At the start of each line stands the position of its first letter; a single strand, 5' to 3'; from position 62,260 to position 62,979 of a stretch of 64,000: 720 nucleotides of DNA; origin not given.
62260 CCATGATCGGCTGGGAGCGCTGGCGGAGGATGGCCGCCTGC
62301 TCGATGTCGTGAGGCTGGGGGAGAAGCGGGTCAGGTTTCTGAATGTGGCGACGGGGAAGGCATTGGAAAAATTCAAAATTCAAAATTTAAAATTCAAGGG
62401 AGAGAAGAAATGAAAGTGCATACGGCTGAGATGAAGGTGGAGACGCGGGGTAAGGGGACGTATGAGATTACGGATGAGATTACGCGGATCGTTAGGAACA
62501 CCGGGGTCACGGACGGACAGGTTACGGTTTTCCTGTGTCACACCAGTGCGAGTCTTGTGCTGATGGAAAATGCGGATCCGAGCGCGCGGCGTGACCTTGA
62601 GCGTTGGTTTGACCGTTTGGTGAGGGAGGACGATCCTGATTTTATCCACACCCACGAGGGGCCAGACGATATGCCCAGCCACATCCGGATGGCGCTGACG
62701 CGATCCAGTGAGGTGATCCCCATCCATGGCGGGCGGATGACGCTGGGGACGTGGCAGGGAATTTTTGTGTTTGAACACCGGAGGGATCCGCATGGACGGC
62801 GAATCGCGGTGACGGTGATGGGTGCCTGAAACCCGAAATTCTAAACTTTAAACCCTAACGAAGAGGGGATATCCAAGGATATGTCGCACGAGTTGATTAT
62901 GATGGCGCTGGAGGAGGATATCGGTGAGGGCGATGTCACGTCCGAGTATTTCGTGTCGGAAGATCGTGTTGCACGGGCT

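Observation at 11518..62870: Dispersed heptad-periodic AT-rich elements are all co-oriented on one DNA strand and each abuts a start codon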

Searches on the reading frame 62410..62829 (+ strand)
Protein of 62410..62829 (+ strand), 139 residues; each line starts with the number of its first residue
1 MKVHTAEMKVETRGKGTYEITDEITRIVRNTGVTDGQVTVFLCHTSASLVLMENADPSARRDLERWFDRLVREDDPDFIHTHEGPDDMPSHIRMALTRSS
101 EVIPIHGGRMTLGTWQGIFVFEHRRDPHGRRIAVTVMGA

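Call 11: find_encoding_contigs(protein=window:62410-62829:+, flank=10000, max_places=6)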
Protein window:62410-62829:+ (139 aa): 24 contigs read that carry it; 6 places shown.
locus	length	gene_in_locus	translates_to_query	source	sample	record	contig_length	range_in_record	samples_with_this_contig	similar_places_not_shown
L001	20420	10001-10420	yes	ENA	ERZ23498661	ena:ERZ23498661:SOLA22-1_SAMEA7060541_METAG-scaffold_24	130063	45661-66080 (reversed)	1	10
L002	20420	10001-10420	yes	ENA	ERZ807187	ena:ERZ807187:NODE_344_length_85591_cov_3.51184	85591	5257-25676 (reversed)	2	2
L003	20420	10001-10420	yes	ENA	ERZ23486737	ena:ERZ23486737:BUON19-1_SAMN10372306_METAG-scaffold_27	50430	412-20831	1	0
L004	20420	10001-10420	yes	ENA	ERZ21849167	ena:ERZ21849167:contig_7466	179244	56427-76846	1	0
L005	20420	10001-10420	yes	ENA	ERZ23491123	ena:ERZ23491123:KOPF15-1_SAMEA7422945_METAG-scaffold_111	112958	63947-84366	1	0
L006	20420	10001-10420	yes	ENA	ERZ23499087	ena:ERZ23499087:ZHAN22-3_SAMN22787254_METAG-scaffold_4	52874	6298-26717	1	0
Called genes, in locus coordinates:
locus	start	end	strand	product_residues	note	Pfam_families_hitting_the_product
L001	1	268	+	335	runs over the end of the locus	PF20030:bpMoxR, PF07726:AAA_3, PF07728:AAA_5, PF17863:AAA_lid_2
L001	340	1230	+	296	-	PF01882:DUF58, PF13519:VWA_2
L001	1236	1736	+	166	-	PF14316:DUF4381 (weak)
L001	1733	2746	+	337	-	PF00092:VWA, PF06707:DUF1194 (weak), PF13519:VWA_2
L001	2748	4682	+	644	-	PF07584:BatA (weak), PF00092:VWA, PF13519:VWA_2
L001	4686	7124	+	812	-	PF13584:BatD (faint)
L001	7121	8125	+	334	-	PF00425:Chorismate_bind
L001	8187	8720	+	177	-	-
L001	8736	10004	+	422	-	-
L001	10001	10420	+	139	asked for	PF01894:YjbQ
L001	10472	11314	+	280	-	PF02749:QRPTase_N, PF01729:QRPTase_C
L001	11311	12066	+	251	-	PF03099:BPL_LplA_LipB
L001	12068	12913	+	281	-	-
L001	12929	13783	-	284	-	PF05675:DUF817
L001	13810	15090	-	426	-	PF00764:Arginosuc_synth, PF20979:Arginosuc_syn_C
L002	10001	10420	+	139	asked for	PF01894:YjbQ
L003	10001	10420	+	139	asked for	PF01894:YjbQ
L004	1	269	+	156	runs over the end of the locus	PF17863:AAA_lid_2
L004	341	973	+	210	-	PF01882:DUF58, PF13519:VWA_2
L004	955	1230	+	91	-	PF01882:DUF58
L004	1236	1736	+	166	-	PF14316:DUF4381 (weak)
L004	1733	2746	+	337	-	PF00092:VWA, PF06707:DUF1194 (weak), PF13519:VWA_2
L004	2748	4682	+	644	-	PF07584:BatA (weak), PF00092:VWA, PF13519:VWA_2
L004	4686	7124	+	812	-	PF13584:BatD (faint)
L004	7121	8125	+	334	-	PF00425:Chorismate_bind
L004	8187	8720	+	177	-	-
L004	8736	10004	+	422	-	-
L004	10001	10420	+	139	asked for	PF01894:YjbQ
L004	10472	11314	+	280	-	PF02749:QRPTase_N, PF01729:QRPTase_C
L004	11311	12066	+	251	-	PF03099:BPL_LplA_LipB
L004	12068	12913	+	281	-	-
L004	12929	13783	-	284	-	PF05675:DUF817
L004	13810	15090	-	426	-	PF00764:Arginosuc_synth, PF20979:Arginosuc_syn_C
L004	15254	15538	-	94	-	-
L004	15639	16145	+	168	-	PF11967:RecO_N, PF02565:RecO_C (weak)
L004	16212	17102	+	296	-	PF13181:TPR_8 (faint), PF17874:TPR_MalT (faint), PF00515:TPR_1 (faint), PF24885:TPR_NPHP3, PF13374:TPR_10 (weak), PF13424:TPR_12, PF13374:TPR_10, PF13424:TPR_12, +1 more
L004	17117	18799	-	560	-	PF07719:TPR_2 (faint), PF13428:TPR_14 (faint)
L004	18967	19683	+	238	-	PF03807:F420_oxidored (weak), PF14748:P5CR_dimer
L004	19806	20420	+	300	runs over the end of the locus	PF13174:TPR_6 (faint), PF13432:TPR_16 (weak), PF24575:TPR_Slam (faint), PF13525:YfiO (weak)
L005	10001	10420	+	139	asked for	PF01894:YjbQ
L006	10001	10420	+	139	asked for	PF01894:YjbQ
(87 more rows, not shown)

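Call 54: find_homologous_proteins(query=window:62410-62829:+, max_evalue=1e-20)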
Query window:62410-62829:+ (139 aa): 7998 proteins with E <= 1e-20 among 8000 candidates; the best 120 are listed.
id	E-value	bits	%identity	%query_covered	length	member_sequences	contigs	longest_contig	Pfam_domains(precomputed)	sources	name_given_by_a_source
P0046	8.3e-83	293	93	99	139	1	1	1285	PF01894.23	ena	-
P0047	2.2e-81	288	91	99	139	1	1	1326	PF01894.23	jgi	-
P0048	6.3e-81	287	91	100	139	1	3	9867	PF01894.23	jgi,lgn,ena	jgi:secondary thiamine-phosphate synthase enzyme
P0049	6.5e-81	287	92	99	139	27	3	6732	PF01894.23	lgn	-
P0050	3.7e-78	278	87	100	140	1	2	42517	PF01894.23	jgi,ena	jgi:secondary thiamine-phosphate synthase enzyme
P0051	4.9e-78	277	88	98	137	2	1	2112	PF01894.23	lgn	-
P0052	6.5e-78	277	88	100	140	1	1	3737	PF01894.23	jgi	jgi:secondary thiamine-phosphate synthase enzyme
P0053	8.7e-78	277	88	99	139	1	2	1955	PF01894.23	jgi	jgi:secondary thiamine-phosphate synthase enzyme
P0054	1.6e-77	276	88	99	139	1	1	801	PF01894.23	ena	-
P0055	1.6e-77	276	88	99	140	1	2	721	PF01894.23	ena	-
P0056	2.4e-77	275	88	100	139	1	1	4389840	PF01894.23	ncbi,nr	ncbi:YjbQ family protein [Akkermansiaceae bacterium]|nr:YjbQ family protein [Akkermansiaceae bacteri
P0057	9.7e-77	273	88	99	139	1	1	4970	PF01894.23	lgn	-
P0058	4.0e-76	271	87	99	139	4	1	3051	PF01894.23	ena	-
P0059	4.9e-76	271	88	99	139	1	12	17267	PF01894.23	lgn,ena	-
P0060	5.4e-76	271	88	99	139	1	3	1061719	PF01894.23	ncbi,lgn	ncbi:MAG: secondary thiamine-phosphate synthase enzyme YjbQ [Luteolibacter sp.]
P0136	6.9e-71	254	83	99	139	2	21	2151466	PF01894.23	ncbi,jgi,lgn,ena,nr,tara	ncbi:MAG: YjbQ family protein [Verrucomicrobia bacterium]|jgi:secondary thiamine-phosphate synthase 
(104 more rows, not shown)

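Call 55: find_encoding_contigs(protein=P0056, flank=10000, max_places=1)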
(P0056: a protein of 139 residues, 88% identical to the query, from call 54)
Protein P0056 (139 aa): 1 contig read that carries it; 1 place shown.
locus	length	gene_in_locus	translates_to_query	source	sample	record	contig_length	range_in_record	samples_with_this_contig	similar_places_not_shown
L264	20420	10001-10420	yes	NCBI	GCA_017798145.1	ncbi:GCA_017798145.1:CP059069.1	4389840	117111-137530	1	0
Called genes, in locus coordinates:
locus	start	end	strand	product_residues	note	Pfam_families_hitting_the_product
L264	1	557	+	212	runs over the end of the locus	-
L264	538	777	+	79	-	-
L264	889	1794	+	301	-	PF24894:Hexapep_GlmU (faint), PF25084:LbH_EIF2B, PF00132:Hexapep, PF25087:GMPPB_C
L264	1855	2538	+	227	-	PF00072:Response_reg, PF00486:Trans_reg_C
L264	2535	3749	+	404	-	PF00989:PAS (weak), PF08448:PAS_4 (weak), PF00512:HisKA, PF02518:HATPase_c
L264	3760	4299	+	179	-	PF01467:CTP_transf_like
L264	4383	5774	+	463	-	PF01512:Complex1_51K, PF10531:SLBB (weak), PF22461:SLBB_2 (weak), PF10589:NADH_4Fe-4S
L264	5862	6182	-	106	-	PF04519:Bactofilin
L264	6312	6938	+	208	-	PF16697:Yop-YscD_cpl, PF00498:FHA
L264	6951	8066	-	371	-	PF01926:MMR_HSR1, PF02421:FeoB_N (weak), PF06071:YchF-GTPase_C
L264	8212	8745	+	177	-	-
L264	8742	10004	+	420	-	PF26686:DUF8575 (faint)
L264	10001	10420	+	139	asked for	PF01894:YjbQ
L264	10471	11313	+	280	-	PF02749:QRPTase_N, PF01729:QRPTase_C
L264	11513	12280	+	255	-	PF09601:DUF2459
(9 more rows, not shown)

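Call 56: find_encoding_contigs(protein=P0060, flank=10000, max_places=1)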
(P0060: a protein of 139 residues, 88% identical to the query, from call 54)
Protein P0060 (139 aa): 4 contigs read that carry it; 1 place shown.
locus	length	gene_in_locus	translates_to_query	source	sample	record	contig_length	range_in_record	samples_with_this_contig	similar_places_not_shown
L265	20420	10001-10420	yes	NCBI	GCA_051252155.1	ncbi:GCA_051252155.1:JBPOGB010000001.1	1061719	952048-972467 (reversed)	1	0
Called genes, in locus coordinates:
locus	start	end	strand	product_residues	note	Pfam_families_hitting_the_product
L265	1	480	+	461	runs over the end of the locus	-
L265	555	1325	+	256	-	PF00135:COesterase (weak), PF01738:DLH (faint), PF02129:Peptidase_S15 (faint), PF20434:BD-FAE, PF00561:Abhydrolase_1 (faint), PF07859:Abhydrolase_3, PF12146:Hydrolase_4 (faint), PF00326:Peptidase_S9, +1 more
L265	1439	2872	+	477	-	PF14592:Chondroitinas_B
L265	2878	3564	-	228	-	PF00515:TPR_1 (faint), PF13432:TPR_16 (weak), PF13414:TPR_11 (weak), PF14559:TPR_19, PF23914:TPR_CcmH_CycH (weak), PF17874:TPR_MalT (weak), PF13371:TPR_9, PF13432:TPR_16, +15 more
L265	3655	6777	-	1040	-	-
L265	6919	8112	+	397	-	PF00406:ADK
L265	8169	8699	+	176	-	-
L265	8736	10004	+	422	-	-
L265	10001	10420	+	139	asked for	PF01894:YjbQ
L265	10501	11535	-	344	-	PF04632:FUSC, PF13515:FUSC_2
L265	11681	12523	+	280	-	PF02749:QRPTase_N, PF01729:QRPTase_C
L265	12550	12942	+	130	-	-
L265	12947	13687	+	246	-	PF03099:BPL_LplA_LipB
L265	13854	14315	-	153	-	-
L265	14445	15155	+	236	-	PF19763:DUF6250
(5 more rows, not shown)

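Call 57: find_encoding_contigs(protein=P0136, flank=10000, max_places=1)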
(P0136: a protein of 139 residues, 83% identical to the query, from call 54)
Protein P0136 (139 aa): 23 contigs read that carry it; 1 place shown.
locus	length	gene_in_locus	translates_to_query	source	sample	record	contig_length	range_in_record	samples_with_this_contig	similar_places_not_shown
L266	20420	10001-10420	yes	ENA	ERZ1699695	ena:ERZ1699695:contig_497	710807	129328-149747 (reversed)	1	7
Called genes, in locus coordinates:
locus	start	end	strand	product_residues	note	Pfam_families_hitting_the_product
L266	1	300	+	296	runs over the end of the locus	PF01882:DUF58, PF13519:VWA_2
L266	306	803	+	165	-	-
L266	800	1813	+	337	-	PF00092:VWA, PF06707:DUF1194 (weak), PF13519:VWA_2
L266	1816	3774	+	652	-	-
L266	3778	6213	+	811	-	PF13584:BatD (faint)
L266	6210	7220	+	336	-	PF00425:Chorismate_bind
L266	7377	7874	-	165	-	-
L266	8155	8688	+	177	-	-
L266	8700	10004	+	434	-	PF26686:DUF8575 (weak)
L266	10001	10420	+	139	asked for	PF01894:YjbQ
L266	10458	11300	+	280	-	PF02749:QRPTase_N, PF01729:QRPTase_C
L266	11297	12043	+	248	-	PF03099:BPL_LplA_LipB, PF16917:BPL_LplA_LipB_2 (weak)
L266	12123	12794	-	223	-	-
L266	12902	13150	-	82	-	-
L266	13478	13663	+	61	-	-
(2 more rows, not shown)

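Call 64: find_homologous_proteins(query=L004:13810-15090:-, max_evalue=1e-50)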
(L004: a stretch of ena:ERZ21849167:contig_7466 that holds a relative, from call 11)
Query L004:13810-15090:- (426 aa): 8000 proteins with E <= 1e-50 among 8000 candidates; the best 120 are listed.
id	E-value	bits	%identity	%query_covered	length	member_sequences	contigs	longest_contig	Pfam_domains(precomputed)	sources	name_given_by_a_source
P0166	3.1e-270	914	94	100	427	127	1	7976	PF00764.26,PF20979.3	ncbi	ncbi:MAG: argininosuccinate synthase [Verrucomicrobiales bacterium]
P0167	2.4e-267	905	93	100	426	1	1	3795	PF00764.26,PF20979.3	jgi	-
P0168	1.1e-266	903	93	100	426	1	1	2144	PF00764.26,PF20979.3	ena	-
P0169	1.4e-265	899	93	100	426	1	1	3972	PF00764.26,PF20979.3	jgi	-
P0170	3.2e-265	898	92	100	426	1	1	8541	PF00764.26,PF20979.3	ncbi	-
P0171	1.9e-262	889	91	100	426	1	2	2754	PF00764.26,PF20979.3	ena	-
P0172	6.4e-261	884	90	100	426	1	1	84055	PF00764.26,PF20979.3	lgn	-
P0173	4.6e-260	881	91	100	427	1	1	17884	PF00764.26,PF20979.3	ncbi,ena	-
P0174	4.7e-258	874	89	100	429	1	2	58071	PF00764.26,PF20979.3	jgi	jgi:argininosuccinate synthase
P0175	5.7e-253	858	88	100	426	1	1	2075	PF00764.26,PF20979.3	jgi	jgi:argininosuccinate synthase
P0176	4.5e-243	825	90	95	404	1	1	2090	PF00764.26,PF20979.3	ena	-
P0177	5.0e-242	821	84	100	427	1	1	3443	PF00764.26,PF20979.3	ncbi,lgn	ncbi:MAG: argininosuccinate synthase [Verrucomicrobiales bacterium]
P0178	8.3e-241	817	85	100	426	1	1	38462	PF00764.26,PF20979.3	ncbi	ncbi:MAG: argininosuccinate synthase [Akkermansiaceae bacterium]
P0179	1.1e-240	817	83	100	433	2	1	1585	PF00764.26,PF20979.3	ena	-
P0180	2.7e-240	816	84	100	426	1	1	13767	PF00764.26,PF20979.3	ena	-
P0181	8.8e-240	814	84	100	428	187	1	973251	PF00764.26,PF20979.3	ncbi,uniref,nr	ncbi:argininosuccinate synthase [Verrucomicrobiaceae bacterium N1E253]|uniref:Argininosuccinate synt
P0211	1.8e-234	797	81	100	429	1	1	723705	PF00764.26,PF20979.3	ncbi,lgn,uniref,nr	ncbi:argininosuccinate synthase [Rubritalea squalenifaciens DSM 18772]|uniref:Argininosuccinate synt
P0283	4.2e-229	779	80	99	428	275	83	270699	PF00764.26,PF20979.3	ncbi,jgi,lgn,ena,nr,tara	ncbi:MAG: argininosuccinate synthase [Akkermansiaceae bacterium]|jgi:argininosuccinate synthase|nr:a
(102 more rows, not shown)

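Call 65: find_encoding_contigs(protein=P0172, flank=10000, max_places=1)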
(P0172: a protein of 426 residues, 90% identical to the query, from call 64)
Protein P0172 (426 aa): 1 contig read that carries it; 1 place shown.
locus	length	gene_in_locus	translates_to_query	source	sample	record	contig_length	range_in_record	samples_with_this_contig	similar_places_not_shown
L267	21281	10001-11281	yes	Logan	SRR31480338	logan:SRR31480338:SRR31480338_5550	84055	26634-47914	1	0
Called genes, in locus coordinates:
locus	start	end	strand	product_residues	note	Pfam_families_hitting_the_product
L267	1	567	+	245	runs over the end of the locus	PF01487:DHquinase_I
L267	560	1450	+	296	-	PF08501:Shikimate_dh_N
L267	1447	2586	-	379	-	-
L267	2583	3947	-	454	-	-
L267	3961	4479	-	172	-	PF04390:LptE (weak)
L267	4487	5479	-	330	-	PF00515:TPR_1 (faint), PF07719:TPR_2 (faint), PF13174:TPR_6 (weak), PF13176:TPR_7 (faint), PF13181:TPR_8 (faint), PF13424:TPR_12 (faint), PF13428:TPR_14 (faint), PF13525:YfiO (weak), +3 more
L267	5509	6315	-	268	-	PF03807:F420_oxidored, PF14748:P5CR_dimer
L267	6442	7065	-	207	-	-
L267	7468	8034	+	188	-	PF13428:TPR_14 (faint), PF07719:TPR_2 (faint)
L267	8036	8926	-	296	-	PF07719:TPR_2 (faint), PF13414:TPR_11 (faint), PF00515:TPR_1 (faint), PF24885:TPR_NPHP3 (faint), PF07721:TPR_4 (faint), PF13424:TPR_12, PF13374:TPR_10 (weak), PF13424:TPR_12, +1 more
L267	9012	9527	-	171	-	PF11967:RecO_N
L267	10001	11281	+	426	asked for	PF00764:Arginosuc_synth, PF20979:Arginosuc_syn_C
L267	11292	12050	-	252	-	PF03099:BPL_LplA_LipB, PF21948:LplA-B_cat (weak)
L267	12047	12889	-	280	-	PF02749:QRPTase_N, PF01729:QRPTase_C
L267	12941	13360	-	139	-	PF01894:YjbQ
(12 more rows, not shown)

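Call 66: find_encoding_contigs(protein=P0181, flank=10000, max_places=1)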
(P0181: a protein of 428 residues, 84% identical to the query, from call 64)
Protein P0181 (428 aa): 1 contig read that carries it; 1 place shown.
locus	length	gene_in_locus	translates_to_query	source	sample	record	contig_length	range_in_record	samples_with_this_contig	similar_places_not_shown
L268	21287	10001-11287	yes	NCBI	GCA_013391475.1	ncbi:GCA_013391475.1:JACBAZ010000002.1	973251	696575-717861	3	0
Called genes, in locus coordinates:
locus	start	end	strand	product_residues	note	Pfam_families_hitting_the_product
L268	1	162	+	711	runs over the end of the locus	PF00657:Lipase_GDSL, PF13472:Lipase_GDSL_2, PF12146:Hydrolase_4 (faint), PF00657:Lipase_GDSL, PF13472:Lipase_GDSL_2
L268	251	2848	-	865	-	PF02838:Glyco_hydro_20b, PF00728:Glyco_hydro_20, PF13287:Fn3_assoc, PF13290:CHB_HEX_C_1, PF00754:F5_F8_type_C (weak), PF23524:MGAT4A_C (weak)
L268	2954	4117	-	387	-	PF04389:Peptidase_M28, PF01546:Peptidase_M20, PF07687:M20_dimer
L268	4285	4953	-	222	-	PF07589:PEP_exosort_dom (weak)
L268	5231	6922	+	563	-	PF00682:HMGL-like, PF22615:IPMS_D2, PF08502:LeuA_dimer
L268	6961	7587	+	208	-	PF02163:Peptidase_M50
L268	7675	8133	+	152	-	-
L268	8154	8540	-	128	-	-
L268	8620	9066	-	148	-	-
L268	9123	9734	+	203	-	-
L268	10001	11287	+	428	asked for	PF00764:Arginosuc_synth, PF20979:Arginosuc_syn_C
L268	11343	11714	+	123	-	PF01152:Bac_globin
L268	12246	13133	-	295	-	PF13354:Beta-lactamase2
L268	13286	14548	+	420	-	PF03983:SHD1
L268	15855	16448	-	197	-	PF02482:Ribosomal_S30AE, PF16321:Ribosom_S30AE_C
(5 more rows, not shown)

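Call 67: find_encoding_contigs(protein=P0211, flank=10000, max_places=1)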
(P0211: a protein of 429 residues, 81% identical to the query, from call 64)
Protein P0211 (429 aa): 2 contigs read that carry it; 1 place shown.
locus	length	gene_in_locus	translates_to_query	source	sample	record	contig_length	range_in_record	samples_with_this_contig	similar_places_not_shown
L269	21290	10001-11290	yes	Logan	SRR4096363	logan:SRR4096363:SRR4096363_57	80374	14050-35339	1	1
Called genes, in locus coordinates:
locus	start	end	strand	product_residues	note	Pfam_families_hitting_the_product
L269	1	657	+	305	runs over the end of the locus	PF19300:BPD_transp_1_N, PF00528:BPD_transp_1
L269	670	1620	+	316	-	PF12911:OppC_N, PF00528:BPD_transp_1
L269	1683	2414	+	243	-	-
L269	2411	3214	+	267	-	-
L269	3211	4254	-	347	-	PF02885:Glycos_trans_3N, PF00591:Glycos_transf_3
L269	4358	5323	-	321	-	PF00291:PALP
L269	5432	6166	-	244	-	PF01507:PAPS_reduct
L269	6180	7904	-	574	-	PF03460:NIR_SIR_ferr, PF01077:NIR_SIR, PF03460:NIR_SIR_ferr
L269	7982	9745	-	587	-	PF00258:Flavodoxin_1, PF00667:FAD_binding_1, PF00175:NAD_binding_1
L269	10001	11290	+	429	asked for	PF00764:Arginosuc_synth, PF20979:Arginosuc_syn_C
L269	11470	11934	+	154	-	PF13670:PepSY_2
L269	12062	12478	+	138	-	-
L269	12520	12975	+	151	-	-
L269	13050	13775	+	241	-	-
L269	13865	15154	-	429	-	PF00815:Histidinol_dh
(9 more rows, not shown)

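Call 68: find_encoding_contigs(protein=P0283, flank=10000, max_places=1)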
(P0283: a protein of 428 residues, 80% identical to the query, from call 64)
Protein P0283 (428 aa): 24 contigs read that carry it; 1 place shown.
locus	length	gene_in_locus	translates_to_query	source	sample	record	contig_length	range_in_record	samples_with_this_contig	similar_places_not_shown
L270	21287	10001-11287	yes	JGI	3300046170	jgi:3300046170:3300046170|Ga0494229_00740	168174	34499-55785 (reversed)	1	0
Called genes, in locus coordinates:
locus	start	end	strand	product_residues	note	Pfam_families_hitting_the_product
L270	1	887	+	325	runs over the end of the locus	PF00884:Sulfatase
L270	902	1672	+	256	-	-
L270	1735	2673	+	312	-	PF01261:AP_endonuc_2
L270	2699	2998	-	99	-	-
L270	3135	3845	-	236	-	PF22528:PRMT_C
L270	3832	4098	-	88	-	-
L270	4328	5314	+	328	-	PF01636:APH (weak), PF02958:EcKL, PF07914:DUF1679 (weak)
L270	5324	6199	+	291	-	PF00459:Inositol_P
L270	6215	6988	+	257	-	PF01612:DNA_pol_A_exo1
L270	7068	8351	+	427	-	PF01053:Cys_Met_Meta_PP, PF00155:Aminotran_1_2 (weak), PF00266:Aminotran_5 (weak)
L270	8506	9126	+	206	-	PF02190:LON_substr_bdg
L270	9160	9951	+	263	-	-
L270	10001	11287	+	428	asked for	PF00764:Arginosuc_synth, PF20979:Arginosuc_syn_C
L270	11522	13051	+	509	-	PF06439:3keto-disac_hyd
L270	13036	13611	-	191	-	-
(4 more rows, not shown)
